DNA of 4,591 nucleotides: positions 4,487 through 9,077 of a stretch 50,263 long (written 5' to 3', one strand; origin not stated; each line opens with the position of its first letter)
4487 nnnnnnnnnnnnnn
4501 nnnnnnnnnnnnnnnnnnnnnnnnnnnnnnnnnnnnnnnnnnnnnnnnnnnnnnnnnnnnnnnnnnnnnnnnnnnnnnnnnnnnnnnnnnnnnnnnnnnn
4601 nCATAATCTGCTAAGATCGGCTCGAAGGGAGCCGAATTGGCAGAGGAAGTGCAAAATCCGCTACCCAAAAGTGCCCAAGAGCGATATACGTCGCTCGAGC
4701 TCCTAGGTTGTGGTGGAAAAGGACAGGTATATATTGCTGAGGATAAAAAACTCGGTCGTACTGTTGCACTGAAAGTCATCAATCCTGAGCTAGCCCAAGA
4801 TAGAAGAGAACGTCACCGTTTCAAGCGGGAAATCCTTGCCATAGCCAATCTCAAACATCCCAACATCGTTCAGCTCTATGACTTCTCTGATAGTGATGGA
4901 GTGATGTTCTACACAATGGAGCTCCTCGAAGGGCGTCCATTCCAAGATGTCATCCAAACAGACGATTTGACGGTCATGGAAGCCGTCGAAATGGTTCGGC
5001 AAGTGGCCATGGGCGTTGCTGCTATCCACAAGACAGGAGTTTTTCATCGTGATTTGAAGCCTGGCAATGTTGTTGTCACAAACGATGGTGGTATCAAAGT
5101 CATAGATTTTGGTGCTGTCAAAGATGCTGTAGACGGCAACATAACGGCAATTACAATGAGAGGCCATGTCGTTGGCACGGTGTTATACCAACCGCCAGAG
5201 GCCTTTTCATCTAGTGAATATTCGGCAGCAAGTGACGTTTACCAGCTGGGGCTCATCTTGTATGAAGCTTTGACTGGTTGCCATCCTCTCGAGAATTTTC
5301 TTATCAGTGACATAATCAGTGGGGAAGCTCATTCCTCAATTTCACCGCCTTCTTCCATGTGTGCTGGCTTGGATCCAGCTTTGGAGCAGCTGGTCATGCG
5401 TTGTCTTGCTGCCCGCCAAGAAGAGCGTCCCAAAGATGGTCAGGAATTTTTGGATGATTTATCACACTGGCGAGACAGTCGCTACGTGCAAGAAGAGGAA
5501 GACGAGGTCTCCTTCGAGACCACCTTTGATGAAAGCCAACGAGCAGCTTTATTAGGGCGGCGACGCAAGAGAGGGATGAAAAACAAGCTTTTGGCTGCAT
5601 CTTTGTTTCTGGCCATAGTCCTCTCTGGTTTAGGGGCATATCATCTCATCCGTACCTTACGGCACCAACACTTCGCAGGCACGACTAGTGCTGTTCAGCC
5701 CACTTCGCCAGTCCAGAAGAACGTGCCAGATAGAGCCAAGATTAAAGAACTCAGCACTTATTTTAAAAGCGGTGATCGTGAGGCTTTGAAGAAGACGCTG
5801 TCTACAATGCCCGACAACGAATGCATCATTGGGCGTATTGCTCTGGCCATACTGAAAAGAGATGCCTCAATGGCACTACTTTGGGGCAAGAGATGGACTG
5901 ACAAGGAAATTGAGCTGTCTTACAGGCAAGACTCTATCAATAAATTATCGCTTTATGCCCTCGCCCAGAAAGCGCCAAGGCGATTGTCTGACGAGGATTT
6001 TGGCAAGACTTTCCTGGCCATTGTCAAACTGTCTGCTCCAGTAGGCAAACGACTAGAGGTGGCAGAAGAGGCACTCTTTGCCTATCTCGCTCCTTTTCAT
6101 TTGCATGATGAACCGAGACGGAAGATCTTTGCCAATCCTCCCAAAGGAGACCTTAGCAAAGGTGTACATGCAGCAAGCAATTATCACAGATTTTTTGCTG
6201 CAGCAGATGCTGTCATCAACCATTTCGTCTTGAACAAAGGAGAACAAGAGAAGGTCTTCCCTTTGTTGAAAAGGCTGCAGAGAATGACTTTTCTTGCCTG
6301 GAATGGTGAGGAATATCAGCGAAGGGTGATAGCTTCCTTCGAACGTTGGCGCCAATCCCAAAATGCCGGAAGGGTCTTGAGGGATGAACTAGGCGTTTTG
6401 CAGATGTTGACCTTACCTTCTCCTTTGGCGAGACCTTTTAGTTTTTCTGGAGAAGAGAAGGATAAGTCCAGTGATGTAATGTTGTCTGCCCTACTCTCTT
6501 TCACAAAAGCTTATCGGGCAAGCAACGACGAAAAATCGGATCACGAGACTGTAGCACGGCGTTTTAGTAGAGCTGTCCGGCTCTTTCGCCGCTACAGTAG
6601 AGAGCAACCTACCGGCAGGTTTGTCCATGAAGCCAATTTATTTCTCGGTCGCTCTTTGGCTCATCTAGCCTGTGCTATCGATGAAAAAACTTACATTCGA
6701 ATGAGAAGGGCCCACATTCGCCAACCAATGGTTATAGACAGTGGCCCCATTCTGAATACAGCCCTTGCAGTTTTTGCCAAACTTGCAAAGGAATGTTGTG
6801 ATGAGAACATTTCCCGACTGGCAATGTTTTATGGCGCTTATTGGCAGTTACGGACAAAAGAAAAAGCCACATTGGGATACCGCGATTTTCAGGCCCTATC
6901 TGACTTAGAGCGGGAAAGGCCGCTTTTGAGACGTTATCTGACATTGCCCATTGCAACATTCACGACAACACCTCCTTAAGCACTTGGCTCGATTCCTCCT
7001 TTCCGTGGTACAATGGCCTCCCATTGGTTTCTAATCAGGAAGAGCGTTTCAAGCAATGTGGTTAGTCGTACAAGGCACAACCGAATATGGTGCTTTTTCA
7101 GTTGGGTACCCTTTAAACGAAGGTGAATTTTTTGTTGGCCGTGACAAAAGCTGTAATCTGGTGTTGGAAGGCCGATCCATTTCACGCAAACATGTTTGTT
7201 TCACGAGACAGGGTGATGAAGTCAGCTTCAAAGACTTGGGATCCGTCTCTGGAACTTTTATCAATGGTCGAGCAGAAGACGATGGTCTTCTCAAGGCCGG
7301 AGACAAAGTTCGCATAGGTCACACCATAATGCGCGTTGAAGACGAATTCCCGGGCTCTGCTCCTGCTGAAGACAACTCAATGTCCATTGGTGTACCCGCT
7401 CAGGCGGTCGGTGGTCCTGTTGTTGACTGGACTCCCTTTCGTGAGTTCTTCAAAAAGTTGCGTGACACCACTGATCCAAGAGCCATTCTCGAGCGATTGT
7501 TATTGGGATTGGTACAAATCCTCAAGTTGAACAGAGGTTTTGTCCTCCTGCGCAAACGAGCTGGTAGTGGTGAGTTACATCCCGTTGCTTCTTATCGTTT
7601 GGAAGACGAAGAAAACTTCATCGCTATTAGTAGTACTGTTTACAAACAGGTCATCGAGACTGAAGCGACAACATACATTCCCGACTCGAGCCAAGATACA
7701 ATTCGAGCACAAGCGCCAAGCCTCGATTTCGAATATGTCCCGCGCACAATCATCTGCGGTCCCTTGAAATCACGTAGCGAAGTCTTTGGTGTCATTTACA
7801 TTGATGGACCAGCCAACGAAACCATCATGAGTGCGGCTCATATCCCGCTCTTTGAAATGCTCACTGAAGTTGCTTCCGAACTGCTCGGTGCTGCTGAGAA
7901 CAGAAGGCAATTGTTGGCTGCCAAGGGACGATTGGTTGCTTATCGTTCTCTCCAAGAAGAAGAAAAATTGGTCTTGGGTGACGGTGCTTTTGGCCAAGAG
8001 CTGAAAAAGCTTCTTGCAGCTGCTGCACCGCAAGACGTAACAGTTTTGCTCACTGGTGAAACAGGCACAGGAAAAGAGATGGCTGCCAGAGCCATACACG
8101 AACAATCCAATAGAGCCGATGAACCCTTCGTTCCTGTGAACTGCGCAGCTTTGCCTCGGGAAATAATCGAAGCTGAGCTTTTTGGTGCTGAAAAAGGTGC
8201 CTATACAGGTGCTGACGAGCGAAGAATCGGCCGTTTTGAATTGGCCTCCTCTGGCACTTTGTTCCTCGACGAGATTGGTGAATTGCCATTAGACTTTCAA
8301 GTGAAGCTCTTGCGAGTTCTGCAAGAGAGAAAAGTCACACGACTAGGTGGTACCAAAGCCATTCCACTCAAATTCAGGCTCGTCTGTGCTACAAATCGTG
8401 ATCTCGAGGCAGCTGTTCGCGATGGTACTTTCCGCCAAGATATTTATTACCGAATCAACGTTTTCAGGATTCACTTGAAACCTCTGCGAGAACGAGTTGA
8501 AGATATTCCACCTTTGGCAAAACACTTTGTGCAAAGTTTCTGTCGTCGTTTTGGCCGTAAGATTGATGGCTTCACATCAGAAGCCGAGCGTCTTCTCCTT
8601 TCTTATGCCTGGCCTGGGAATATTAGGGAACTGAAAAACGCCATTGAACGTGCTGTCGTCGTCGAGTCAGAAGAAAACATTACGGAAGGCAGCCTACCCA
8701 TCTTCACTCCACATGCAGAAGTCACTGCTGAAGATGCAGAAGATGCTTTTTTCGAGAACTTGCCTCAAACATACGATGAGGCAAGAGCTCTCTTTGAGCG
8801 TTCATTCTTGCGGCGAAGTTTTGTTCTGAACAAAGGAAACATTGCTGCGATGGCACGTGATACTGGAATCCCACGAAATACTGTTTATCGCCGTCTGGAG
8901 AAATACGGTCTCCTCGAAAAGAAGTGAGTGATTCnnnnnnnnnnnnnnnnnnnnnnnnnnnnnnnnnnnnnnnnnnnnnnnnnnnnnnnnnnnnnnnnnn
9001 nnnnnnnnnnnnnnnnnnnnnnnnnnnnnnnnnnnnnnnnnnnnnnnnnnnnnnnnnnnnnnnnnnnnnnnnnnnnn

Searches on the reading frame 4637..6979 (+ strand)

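Call 7: search_protein_families(library=pfam, proteins=[window:4637-6979:+], max_evalue=0.01)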
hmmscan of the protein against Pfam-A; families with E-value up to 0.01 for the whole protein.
window:4637-6979:+ (780 aa): 6 families
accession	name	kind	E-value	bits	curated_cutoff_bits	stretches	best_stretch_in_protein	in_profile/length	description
PF00069.31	Pkinase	-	1.2e-47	162.9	31.7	1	17-266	1-253/263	Protein kinase domain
PF07714.23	PK_Tyr_Ser-Thr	-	4.1e-33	115.2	23.1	1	21-266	5-250/258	Protein tyrosine and serine/threonine kinase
PF03109.22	ABC1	-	1.4e-11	44.4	22.9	1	60-164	118-217/244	ABC1 atypical kinase-like domain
PF01636.29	APH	-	3.6e-07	30.6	23.2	1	133-159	168-195/239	Phosphotransferase enzyme family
PF14531.12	Kinase-like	-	3.7e-05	23.6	25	1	122-212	153-245/289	Kinase-like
PF06293.20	Kdo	-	0.0053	16.7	21.3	0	105-158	108-166/207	Lipopolysaccharide kinase (Kdo/WaaP) family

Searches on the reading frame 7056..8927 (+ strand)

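Call 7: search_protein_families(library=pfam, proteins=[window:7056-8927:+], max_evalue=0.01)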
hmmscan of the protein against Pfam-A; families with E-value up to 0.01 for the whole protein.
window:7056-8927:+ (623 aa): 16 families
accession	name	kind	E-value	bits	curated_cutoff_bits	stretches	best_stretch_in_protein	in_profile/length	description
PF00158.32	Sigma54_activat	-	2.9e-68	229.3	20.2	1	314-473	9-168/168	Sigma-54 interaction domain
PF25601.1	AAA_lid_14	-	4.5e-25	87.7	27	1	478-551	1-74/87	AAA+ ATPase lid domain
PF14532.12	Sigma54_activ_2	-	1.5e-19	71.1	25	1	307-477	1-138/138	Sigma-54 interaction domain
PF16697.10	Yop-YscD_cpl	-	3.7e-14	53.2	33.2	1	17-96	11-92/94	Inner membrane component of T3SS, cytoplasmic domain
PF00498.31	FHA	-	6.6e-14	52.5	20.7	1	27-88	3-67/67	FHA domain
PF13492.12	GAF_3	-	7e-08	33.4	27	1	141-274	2-124/129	GAF domain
PF07728.20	AAA_5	-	3.9e-07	30.6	22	1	330-448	2-123/139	AAA domain (dynein-related subfamily)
PF01590.32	GAF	-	2e-06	28.8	22.4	1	140-273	1-129/133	GAF domain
PF01078.27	Mg_chelatase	-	2.8e-06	27.3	20.3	1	385-448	93-158/207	Magnesium chelatase, subunit ChlI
PF02954.25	HTH_8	-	8.7e-05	22.6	22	1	592-617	17-42/42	Bacterial regulatory protein, Fis family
PF13556.12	HTH_30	-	0.0001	22.5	27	1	587-616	6-35/59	PucR C-terminal helix-turn-helix domain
PF00004.35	AAA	-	0.00018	22.4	21.2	1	330-457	1-121/131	ATPase family associated with various cellular activities (AAA)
PF07724.20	AAA_2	-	0.00033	21.2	27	1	328-451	4-128/166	AAA domain (Cdc48 subfamily)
PF07726.17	AAA_3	-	0.0012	19.1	27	1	330-451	2-114/131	ATPase family associated with various cellular activities (AAA)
PF13191.12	AAA_16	-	0.0062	17.5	32.6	0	316-382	12-85/167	AAA ATPase domain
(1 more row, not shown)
